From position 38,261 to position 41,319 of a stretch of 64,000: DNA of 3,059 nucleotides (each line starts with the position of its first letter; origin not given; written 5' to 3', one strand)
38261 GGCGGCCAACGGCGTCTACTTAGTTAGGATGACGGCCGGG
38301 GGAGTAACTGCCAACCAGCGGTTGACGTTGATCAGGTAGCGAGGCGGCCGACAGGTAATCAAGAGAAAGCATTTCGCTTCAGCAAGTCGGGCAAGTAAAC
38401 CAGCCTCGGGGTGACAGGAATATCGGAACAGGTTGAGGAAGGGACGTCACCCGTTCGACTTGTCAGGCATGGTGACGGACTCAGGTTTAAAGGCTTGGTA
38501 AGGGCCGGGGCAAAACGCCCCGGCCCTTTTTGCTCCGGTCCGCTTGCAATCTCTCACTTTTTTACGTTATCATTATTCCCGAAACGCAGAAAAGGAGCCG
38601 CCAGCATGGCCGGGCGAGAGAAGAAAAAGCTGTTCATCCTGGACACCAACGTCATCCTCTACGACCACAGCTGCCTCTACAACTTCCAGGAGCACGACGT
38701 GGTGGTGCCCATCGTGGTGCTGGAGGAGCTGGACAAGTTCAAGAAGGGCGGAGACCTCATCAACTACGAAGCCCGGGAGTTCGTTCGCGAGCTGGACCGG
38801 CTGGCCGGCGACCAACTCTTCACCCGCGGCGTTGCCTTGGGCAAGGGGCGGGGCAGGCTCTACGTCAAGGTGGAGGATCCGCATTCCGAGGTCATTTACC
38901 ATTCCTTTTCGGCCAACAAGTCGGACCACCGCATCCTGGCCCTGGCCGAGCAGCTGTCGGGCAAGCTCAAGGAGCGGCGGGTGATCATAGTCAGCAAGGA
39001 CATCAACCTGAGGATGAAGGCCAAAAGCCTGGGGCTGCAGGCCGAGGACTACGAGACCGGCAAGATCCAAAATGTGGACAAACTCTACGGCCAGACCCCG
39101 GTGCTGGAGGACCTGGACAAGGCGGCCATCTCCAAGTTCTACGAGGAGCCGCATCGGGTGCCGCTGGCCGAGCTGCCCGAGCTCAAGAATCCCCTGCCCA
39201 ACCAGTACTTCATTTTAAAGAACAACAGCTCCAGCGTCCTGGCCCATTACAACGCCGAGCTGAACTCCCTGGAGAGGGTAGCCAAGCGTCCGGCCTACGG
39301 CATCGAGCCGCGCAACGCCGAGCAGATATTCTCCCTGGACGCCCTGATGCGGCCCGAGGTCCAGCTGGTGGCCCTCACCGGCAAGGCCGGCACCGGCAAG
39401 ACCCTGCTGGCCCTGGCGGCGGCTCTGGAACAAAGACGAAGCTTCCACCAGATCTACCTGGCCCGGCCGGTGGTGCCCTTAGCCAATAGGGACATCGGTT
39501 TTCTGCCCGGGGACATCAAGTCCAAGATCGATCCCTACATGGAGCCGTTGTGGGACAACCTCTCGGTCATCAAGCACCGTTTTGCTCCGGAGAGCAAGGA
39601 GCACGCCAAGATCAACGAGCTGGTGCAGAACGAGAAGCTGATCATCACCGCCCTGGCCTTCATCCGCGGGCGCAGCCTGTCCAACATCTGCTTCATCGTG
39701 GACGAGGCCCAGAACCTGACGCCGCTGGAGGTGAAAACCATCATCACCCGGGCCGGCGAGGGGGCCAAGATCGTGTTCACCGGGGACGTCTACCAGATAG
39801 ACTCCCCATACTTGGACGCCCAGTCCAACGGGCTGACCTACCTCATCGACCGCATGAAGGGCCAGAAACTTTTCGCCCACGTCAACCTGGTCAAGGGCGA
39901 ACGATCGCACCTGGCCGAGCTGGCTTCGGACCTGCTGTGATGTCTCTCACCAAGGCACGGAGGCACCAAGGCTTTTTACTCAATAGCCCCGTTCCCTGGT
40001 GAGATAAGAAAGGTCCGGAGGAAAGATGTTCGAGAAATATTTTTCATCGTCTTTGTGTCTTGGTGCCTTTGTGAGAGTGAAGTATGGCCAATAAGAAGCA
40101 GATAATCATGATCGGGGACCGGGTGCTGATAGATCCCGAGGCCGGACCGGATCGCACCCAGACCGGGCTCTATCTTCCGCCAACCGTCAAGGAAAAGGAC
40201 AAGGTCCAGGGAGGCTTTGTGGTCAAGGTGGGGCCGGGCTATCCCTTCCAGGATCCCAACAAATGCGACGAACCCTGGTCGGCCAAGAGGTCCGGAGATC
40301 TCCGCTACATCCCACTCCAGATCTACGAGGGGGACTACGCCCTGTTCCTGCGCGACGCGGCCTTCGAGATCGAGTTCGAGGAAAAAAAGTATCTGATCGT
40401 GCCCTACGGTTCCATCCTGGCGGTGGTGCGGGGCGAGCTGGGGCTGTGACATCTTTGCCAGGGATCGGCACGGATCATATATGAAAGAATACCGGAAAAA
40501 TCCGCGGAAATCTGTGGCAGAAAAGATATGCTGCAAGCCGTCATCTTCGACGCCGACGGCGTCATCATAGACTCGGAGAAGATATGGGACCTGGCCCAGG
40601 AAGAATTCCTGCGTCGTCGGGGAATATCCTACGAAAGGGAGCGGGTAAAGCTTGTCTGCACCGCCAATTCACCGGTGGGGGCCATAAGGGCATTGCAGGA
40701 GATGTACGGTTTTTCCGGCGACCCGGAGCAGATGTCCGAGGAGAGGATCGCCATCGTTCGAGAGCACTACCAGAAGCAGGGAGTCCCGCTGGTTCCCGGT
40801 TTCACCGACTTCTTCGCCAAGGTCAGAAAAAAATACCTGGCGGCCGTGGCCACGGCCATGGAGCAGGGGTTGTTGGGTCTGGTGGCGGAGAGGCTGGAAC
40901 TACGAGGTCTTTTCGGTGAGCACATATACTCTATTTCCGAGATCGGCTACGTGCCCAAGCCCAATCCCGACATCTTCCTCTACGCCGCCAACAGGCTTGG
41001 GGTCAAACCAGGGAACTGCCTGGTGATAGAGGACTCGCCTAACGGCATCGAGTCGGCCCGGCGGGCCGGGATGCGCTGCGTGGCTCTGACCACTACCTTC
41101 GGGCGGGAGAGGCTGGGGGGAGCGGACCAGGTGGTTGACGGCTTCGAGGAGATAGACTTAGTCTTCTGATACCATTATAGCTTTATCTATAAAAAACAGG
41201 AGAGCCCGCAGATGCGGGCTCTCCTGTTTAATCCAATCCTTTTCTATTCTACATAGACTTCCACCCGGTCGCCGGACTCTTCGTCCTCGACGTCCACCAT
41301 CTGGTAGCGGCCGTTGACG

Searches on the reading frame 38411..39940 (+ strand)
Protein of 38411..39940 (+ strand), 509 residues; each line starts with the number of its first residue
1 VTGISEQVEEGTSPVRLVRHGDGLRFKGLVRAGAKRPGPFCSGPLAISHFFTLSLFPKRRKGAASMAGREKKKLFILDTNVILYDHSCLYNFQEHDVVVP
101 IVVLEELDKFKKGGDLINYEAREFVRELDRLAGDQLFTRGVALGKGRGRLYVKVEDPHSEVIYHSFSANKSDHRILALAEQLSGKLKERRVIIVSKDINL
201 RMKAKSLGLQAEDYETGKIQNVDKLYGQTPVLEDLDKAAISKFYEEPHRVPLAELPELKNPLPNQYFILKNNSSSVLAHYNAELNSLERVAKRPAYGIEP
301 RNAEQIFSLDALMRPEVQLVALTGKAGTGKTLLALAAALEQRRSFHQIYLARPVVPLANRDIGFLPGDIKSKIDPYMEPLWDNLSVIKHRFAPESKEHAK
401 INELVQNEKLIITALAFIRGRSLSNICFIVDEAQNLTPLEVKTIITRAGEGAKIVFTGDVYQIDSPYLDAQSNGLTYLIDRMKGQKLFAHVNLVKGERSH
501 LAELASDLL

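Call 58: search_protein_families(library=pfam, proteins=[window:38411-39940:+], max_evalue=0.001)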
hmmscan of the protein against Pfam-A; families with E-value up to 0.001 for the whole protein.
window:38411-39940:+ (509 aa): 5 families
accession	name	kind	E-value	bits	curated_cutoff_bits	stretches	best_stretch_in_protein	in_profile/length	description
PF02562.22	PhoH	-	1e-46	159.5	27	1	298-495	2-188/205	PhoH-like protein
PF13638.12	PIN_4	-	7.2e-35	120.6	21.9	1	75-215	1-132/132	PIN domain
PF13604.12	AAA_30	-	5.4e-07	30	27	0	427-465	91-130/191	AAA domain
PF13245.12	AAA_19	-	1.8e-05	25.4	25.1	0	418-463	84-129/134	AAA domain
PF13401.12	AAA_22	-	0.0001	23.1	27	0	319-444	7-104/130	AAA domain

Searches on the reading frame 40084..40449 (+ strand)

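Call 58: search_protein_families(library=pfam, proteins=[window:40084-40449:+], max_evalue=0.001)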
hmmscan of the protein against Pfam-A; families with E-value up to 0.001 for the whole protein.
window:40084-40449:+ (121 aa): 1 family
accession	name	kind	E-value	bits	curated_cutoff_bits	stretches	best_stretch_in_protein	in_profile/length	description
PF00166.26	Cpn10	-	3.6e-15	56.2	21.1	1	7-115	2-93/93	Chaperonin 10 Kd subunit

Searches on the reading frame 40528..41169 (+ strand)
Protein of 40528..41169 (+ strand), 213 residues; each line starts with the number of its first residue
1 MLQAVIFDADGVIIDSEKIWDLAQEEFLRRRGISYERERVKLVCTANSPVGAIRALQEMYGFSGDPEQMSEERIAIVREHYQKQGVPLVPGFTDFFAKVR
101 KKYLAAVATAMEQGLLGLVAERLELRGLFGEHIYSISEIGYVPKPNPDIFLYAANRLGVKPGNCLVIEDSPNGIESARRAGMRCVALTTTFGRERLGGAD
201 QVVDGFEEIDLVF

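Call 3: search_protein_families(library=pfam, proteins=[window:40528-41169:+], max_evalue=0.1)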
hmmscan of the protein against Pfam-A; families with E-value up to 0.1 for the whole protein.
window:40528-41169:+ (213 aa): 4 families
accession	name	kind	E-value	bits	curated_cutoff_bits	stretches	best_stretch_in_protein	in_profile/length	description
PF00702.32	Hydrolase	-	2.2e-23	84.1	26.4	1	3-181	2-191/191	haloacid dehalogenase-like hydrolase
PF13419.12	HAD_2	-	2.2e-21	77.2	23.8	1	5-186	1-177/178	Haloacid dehalogenase-like hydrolase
PF13242.12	Hydrolase_like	-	1.4e-08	35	22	1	143-193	3-54/75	HAD-hyrolase-like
PF13344.12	Hydrolase_6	-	0.092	13.2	27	0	5-32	1-30/101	Haloacid dehalogenase-like hydrolase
